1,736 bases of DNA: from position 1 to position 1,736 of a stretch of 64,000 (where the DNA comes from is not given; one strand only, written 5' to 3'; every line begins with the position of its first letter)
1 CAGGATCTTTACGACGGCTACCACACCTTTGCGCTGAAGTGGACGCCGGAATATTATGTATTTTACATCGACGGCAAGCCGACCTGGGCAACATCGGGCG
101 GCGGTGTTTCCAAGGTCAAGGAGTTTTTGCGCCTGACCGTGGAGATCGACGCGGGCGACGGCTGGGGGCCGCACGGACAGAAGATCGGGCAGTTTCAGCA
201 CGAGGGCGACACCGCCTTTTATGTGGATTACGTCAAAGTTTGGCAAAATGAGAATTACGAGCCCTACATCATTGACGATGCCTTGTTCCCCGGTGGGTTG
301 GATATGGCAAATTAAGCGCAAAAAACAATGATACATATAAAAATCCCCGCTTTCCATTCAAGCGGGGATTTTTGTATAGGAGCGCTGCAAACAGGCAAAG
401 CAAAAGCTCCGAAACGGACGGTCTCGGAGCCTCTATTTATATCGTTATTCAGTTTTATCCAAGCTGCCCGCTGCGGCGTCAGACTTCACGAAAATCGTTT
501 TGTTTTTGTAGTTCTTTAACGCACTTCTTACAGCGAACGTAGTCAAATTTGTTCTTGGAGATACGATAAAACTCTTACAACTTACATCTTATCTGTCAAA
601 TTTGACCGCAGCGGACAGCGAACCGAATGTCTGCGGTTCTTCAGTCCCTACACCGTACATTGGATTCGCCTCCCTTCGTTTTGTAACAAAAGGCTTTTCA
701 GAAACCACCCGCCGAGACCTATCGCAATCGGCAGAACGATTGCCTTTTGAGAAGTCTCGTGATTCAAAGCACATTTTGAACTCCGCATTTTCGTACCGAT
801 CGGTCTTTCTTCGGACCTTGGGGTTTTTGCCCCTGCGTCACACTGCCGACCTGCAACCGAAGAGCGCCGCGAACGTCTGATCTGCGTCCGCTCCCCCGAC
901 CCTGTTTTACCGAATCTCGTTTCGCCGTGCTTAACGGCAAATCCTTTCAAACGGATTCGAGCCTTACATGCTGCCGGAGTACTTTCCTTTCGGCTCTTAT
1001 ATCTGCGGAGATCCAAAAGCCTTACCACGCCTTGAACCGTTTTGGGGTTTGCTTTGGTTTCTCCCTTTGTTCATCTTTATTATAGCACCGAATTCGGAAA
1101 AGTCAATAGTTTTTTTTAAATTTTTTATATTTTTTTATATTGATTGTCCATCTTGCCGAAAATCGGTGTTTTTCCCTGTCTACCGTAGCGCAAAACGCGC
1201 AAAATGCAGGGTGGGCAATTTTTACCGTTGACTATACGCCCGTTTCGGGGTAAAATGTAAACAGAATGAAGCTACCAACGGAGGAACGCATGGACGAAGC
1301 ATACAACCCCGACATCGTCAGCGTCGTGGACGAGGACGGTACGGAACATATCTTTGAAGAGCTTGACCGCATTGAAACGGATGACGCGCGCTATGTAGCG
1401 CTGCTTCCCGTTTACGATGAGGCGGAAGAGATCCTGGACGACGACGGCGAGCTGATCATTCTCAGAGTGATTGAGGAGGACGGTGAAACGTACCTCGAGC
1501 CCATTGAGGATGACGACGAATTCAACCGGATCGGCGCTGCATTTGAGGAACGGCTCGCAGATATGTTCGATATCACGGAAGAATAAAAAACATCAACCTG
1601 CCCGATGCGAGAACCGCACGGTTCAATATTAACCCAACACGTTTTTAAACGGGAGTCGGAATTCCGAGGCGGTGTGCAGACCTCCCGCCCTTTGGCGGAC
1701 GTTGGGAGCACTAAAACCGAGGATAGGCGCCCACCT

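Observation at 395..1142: Orphan ~680-nt structured non-coding transcription unit that I cannot place in any RNA family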

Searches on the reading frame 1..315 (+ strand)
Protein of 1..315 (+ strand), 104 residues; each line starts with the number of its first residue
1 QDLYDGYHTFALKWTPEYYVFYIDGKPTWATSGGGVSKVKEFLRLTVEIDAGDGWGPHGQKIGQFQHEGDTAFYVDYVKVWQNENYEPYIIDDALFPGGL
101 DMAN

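Call 11: search_protein_families(library=pfam, proteins=[window:1-315:+], max_evalue=1)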
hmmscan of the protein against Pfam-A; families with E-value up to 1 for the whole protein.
window:1-315:+ (104 aa): 2 families
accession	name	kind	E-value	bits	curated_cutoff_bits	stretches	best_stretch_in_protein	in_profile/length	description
PF00722.28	Glyco_hydro_16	-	3.1e-05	24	22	1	2-29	106-133/175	Glycosyl hydrolases family 16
PF22170.1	AnkX_ins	-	0.091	13.4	27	1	35-75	12-50/83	Phosphocholine transferase AnkX insertion domain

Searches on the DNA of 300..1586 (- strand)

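Call 4: search_rna_families(source=window, start=300, end=1300, threshold=evalue, max_evalue=10, show_alignments=3)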
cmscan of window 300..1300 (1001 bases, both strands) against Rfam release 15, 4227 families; matches with E-value up to 10: 15.
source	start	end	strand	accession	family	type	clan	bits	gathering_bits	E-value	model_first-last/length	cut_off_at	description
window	311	377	+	RF02495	ohsC_RNA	Gene; antitoxin;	-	27.9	50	0.072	1-77/77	no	Oppression of Hydrophobic ORF by sRNA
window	300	376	+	RF00506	Thr_leader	Cis-reg; leader;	-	24.5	55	0.042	17-118/118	5'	Threonine operon leader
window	319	404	-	RF01770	rimP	Cis-reg; leader;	-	21.5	47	0.81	1-102/102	no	Gammaprotebacteria rimP leader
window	300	383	+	RF00557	L10_leader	Cis-reg; leader;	-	20.2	44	0.9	62-138/138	5'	Ribosomal protein L10 leader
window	1099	1234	-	RF02515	AfaR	Gene; sRNA;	-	19.9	100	0.69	1-234/234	no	AfaR small RNA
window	335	377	-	RF04176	mir-3149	Gene; miRNA;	-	18.9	100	1.5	1-83/83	no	mir-3149 microRNA precursor family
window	397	463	-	RF02495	ohsC_RNA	Gene; antitoxin;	-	18.3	50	7.1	1-77/77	no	Oppression of Hydrophobic ORF by sRNA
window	401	507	-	RF04178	BTnc005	Gene; sRNA;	-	17.2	174.8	0.28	1-205/205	no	Bacteroides sRNA BTnc005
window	394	441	-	RF03360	mir-3156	Gene; miRNA;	-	17.1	76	3.2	1-77/77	no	mir-3156 microRNA precursor family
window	310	438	+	RF01770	rimP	Cis-reg; leader;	-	16.7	47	8.8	1-102/102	no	Gammaprotebacteria rimP leader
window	322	441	-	RF01459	rliE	Gene; sRNA;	-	16.3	90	6.5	72-199/222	no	Listeria sRNA rliE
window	395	434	-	RF00489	ctRNA_p42d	Gene; antisense;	-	16.2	50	2.7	1-46/46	no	ctRNA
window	338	374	+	RF03932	mir-1597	Gene; miRNA;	-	16.2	93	9.3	1-73/73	no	mir-1597 microRNA precursor family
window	336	390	-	RF02399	NsiR1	Gene; sRNA;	-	14.7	39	6.3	1-60/60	no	Nitrogen stress-induced RNA 1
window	1047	1069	-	RF00382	DnaX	Cis-reg; frameshift_element;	-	14.2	35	2.8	1-65/65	no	DnaX ribosomal frameshifting element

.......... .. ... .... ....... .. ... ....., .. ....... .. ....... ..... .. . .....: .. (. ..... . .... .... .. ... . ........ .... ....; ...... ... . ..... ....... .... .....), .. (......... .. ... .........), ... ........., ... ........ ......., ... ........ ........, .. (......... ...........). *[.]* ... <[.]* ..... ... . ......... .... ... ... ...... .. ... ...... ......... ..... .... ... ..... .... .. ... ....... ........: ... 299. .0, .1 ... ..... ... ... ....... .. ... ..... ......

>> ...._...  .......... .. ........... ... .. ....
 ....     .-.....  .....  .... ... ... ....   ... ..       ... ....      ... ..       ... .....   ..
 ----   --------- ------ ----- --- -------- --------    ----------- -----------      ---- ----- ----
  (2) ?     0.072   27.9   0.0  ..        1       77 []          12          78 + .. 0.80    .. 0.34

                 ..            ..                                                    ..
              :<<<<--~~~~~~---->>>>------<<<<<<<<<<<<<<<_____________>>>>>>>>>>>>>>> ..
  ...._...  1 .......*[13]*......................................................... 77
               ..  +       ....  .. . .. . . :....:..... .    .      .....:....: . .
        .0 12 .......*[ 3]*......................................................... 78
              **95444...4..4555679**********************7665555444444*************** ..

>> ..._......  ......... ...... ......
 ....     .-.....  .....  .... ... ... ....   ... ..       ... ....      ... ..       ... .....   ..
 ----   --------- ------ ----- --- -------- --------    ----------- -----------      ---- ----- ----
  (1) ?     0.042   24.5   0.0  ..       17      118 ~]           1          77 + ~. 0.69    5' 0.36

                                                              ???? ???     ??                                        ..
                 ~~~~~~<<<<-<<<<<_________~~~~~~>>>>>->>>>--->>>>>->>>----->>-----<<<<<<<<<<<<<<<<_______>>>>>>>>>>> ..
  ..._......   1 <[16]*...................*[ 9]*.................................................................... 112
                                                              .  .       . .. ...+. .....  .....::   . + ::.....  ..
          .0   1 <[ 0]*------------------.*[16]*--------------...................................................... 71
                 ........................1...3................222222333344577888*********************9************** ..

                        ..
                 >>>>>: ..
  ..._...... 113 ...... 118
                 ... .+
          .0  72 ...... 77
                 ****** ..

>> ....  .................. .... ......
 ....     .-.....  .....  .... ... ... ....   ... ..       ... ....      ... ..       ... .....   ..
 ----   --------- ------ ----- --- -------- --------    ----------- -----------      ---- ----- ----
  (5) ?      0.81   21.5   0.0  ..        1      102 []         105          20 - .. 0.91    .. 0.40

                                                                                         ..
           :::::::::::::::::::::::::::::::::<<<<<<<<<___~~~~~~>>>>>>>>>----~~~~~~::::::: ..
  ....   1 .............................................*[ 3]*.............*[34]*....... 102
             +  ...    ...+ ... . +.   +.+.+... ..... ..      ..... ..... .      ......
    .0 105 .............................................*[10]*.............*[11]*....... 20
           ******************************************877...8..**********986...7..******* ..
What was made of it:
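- On OLE RNA (RF01071): cmscan of window 300-1300, both strands, permissive filters: no OLE hit at E<=10 (call 4).
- On RNase P RNA, SRP RNA, 6S RNA, group I/II introns: No hit in 300-1300 (call 4).
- Closest known: Large ornate bacterial ncRNAs. Different: No match to any of these models even at E<=10 (call 4).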

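Call 13: search_dna_similar(query=window:380-1150:-, collection=phages, mode=distant, max_evalue=0.01)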
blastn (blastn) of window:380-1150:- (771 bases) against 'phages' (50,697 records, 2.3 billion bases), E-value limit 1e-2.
Records with a match: 2; places in all: 2; records where one place covers at least 80% of the query: 0.
Best place of each record, by identity: 80-90% 2.
By first word of the organism name: Fusobacterium 1; bajarodmic 1.
By host as written in the record: Fusobacterium necrophorum subsp. funduliforme RTG5 1; Peromyscus fraterculus 1.
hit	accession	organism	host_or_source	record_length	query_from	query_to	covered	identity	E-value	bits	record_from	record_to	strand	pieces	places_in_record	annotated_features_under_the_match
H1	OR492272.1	Fusobacterium phage phiRTG5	Fusobacterium necrophorum subsp. ...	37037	15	53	5%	89.7%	1e-4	54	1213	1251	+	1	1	none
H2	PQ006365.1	bajarodmic virus 261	Peromyscus fraterculus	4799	13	52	5%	87.5%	2e-3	51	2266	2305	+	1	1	none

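Call 14: search_dna_similar(query=window:380-1150:-, collection=plasmids, mode=distant, max_evalue=0.01)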
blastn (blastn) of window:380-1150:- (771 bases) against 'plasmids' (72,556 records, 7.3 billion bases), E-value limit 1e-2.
No match.
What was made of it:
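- Tried and rejected: Phage and plasmid BLAST gave only chance matches to the A-tract, or nothing (calls 13, 14).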

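Call 61: search_rna_families(source=L102, start=2380, end=2850, threshold=evalue, max_evalue=5)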
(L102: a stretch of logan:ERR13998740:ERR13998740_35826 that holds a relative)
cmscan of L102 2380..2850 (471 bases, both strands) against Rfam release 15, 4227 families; matches with E-value up to 5: 12.
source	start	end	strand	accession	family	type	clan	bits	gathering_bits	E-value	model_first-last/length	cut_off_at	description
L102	2431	2611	-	RF04178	BTnc005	Gene; sRNA;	-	20.4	174.8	0.018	1-205/205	no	Bacteroides sRNA BTnc005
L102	2431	2487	-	RF02580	tsr31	Gene; sRNA;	-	19.7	50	1.1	1-70/70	no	S. aureus tsr31 small RNA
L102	2427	2544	-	RF00514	His_leader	Cis-reg; leader;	-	19.6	49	0.68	1-126/126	no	Histidine operon leader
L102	2393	2519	-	RF04246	MIR169_8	Gene; miRNA;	CL00098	18.7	107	0.73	1-137/137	no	MIR169_8 microRNA precursor family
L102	2542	2622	+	RF02109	DLEU2_5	Gene; lncRNA;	-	17.7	40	1.6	1-84/84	no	Deleted in lymphocytic leukemia 2 conserved region 5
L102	2423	2459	-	RF02401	ClpQY_promoter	Cis-reg;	-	17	42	0.25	1-37/57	no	ClpQY promoter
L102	2427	2547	+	RF01796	frnS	Gene; sRNA;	-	16.7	60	2.7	1-119/119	no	Fumarate/nitrate reductase regulator sRNA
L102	2429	2470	-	RF00902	mir-791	Gene; miRNA;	-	15.7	70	3.4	1-86/86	no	mir-791 microRNA precursor family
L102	2430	2474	-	RF02398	sau-6072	Gene; sRNA;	-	15.4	50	2.2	1-53/53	no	Staphylococcus sRNA sau-6072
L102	2430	2462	-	RF00599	SNORA77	Gene; snRNA; snoRNA; HACA-box;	-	15.2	42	1.2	14-46/125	no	Small nucleolar RNA SNORA77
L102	2659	2708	+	RF04351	Plastid-psbl-rps4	Cis-reg;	-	14.1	68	4.4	1-53/53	no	Plastid-psbl-rps4 3UTR RNA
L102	2693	2822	+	RF02193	TCL6_3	Gene; lncRNA;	-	12.3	40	3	1-139/139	no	T-cell leukemia/lymphoma 6 conserved region 3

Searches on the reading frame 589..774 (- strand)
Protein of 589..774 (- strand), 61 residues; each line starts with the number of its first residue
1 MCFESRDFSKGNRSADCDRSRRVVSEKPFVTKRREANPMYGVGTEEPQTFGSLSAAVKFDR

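Call 11: search_protein_families(library=pfam, proteins=[window:589-774:-], max_evalue=1)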
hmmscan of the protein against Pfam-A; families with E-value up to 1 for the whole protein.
window:589-774:- (61 aa): 0 families
